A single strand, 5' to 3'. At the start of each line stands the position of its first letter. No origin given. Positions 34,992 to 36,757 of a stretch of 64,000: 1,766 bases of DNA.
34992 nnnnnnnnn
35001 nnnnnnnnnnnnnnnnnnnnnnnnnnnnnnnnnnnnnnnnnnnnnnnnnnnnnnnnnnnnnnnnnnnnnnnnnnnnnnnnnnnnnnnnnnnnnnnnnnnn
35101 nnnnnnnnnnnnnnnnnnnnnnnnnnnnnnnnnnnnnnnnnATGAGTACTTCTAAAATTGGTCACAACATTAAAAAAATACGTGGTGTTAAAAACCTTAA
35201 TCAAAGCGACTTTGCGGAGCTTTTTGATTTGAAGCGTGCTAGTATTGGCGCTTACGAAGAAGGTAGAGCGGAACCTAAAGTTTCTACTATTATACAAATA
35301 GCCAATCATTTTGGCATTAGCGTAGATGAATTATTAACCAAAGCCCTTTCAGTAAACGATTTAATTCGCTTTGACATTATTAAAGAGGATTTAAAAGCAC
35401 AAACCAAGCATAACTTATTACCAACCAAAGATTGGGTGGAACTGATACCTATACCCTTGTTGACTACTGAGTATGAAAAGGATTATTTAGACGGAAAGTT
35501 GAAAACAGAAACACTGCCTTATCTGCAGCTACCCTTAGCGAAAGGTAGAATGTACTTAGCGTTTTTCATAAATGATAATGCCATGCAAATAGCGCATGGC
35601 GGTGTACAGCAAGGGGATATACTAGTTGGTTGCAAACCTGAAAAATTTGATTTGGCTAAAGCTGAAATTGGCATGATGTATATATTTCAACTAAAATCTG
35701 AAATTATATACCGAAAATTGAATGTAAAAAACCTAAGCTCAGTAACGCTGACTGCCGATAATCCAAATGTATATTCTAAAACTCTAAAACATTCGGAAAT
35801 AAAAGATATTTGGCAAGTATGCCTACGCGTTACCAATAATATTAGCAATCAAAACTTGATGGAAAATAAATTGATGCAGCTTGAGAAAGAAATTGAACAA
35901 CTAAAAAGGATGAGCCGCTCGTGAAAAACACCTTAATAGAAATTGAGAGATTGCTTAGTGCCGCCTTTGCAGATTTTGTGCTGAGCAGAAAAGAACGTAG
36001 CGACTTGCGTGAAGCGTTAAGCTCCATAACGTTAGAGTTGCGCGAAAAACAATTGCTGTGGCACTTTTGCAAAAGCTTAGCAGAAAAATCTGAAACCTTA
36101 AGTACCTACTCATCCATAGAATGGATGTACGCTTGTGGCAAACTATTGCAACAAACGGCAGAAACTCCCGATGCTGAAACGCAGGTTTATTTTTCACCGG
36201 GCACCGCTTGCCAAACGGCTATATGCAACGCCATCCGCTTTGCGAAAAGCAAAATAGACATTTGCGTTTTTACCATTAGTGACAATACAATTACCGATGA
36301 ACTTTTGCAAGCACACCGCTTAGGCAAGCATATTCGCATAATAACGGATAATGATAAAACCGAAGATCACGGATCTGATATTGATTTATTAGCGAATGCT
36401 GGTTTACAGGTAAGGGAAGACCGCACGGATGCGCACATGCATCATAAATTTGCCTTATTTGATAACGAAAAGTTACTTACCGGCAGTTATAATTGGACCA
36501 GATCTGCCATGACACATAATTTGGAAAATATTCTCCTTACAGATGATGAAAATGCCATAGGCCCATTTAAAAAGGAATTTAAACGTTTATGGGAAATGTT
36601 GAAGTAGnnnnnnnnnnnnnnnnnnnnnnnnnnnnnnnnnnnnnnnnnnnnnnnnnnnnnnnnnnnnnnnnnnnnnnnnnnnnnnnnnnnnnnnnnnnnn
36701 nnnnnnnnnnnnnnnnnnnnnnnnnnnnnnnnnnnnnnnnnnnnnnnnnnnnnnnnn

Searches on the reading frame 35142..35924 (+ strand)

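Call 71: search_protein_families(library=pfam, proteins=[window:35142-35924:+], max_evalue=0.0001)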
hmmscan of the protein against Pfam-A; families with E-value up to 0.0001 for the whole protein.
window:35142-35924:+ (260 aa): 2 families
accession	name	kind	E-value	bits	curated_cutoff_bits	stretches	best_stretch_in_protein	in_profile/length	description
PF01381.28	HTH_3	-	3.8e-11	43.3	23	1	10-64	1-55/55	Helix-turn-helix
PF12844.13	HTH_19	-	4.9e-11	42.8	30.2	1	7-68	1-62/64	Helix-turn-helix domain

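Call 101: search_protein_families(library=padloc, proteins=[window:35142-35924:+], max_evalue=0.001)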
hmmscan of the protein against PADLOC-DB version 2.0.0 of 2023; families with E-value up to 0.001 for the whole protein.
window:35142-35924:+ (260 aa): 13 families
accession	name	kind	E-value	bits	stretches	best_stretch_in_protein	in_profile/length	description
PDLC02926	HTH_VI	-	1.3e-10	39.4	1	6-78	2-74/92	-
PDLC03665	Control_protein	-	2.7e-08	31.9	1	6-66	9-70/77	control protein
PDLC03671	Control_protein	-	6.5e-08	30.7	1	7-68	16-77/84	control protein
PDLC04142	capH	-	8.4e-07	28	1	2-68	3-69/103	capH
PDLC03954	RmrA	-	1.1e-06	25.8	1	7-67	12-72/380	-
PDLC03945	RmrA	-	1.4e-06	25.7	1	6-63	3-60/394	-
PDLC03952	RmrA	-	2.6e-06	24.5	1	8-58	25-75/395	-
PDLC03947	RmrA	-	4.1e-05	20.6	1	4-62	10-68/383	-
PDLC03951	RmrA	-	5.3e-05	20.3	1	8-70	11-73/400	-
PDLC04775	PDC-M69A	-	0.00011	20.7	1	4-69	6-71/113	-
PDLC03668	Control_protein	-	0.00018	20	0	4-85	7-77/79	control protein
PDLC03944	RmrA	-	0.00031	17.9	1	7-57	8-58/384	-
PDLC03666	Control_protein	-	0.00047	18.6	0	5-63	6-64/77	control protein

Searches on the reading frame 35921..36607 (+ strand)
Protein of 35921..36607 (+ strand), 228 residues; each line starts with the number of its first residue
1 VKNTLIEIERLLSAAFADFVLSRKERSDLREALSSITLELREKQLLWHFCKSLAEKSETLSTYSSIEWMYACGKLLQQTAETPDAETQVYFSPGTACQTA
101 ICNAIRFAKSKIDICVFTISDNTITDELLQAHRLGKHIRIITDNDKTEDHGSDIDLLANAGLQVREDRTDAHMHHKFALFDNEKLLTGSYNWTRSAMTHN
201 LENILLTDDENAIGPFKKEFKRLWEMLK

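Call 71: search_protein_families(library=pfam, proteins=[window:35921-36607:+], max_evalue=0.0001)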
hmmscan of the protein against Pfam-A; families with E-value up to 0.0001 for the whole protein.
window:35921-36607:+ (228 aa): 2 families
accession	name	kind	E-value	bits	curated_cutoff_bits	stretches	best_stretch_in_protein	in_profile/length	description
PF13091.12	PLDc_2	-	2.6e-31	108.7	27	1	101-224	1-132/132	PLD-like domain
PF07894.18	SACK1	-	3.9e-05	23.8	21.4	0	171-224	217-269/274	Scaffolding anchor of CK1 domain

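Call 101: search_protein_families(library=padloc, proteins=[window:35921-36607:+], max_evalue=0.001)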
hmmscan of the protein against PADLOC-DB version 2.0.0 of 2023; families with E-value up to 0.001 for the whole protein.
window:35921-36607:+ (228 aa): 16 families
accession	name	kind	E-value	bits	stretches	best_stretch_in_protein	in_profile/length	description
PDLC02614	DrmC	-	2.8e-13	47.9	1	97-225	22-152/153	DrmC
PDLC03922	MkoB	-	2.2e-07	28.5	1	23-195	224-420/610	-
PDLC02901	DpdK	-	2.5e-07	28.5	1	124-225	70-170/173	DpdK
PDLC02606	DrmC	-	3.5e-07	28.2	1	98-207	36-157/182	DrmC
PDLC02607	DrmC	-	1.1e-06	26.2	1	162-223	185-253/265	DrmC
PDLC02588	DrmC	-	1.8e-06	25.8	1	166-211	186-231/256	DrmC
PDLC03924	MkoC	-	2.8e-06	23.7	1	99-223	995-1128/1136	-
PDLC02585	DrmC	-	3.1e-06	24.9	1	98-212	107-233/253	DrmC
PDLC02599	DrmC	-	4.5e-05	20.6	1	151-225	67-137/387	DrmC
PDLC02587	DrmC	-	9.2e-05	19.6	1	167-223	199-255/267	DrmC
PDLC02707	PbeA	-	0.00028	17.6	1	166-225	129-198/672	PbeA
PDLC02605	DrmC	-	0.00031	18.5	0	172-210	208-246/270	DrmC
PDLC02589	DrmC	-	0.00044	17.5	0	99-148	113-163/264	DrmC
PDLC02608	DrmC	-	0.00055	17.8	0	169-211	97-139/162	DrmC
PDLC02612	DrmC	-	0.0006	17.4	1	93-224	87-225/235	DrmC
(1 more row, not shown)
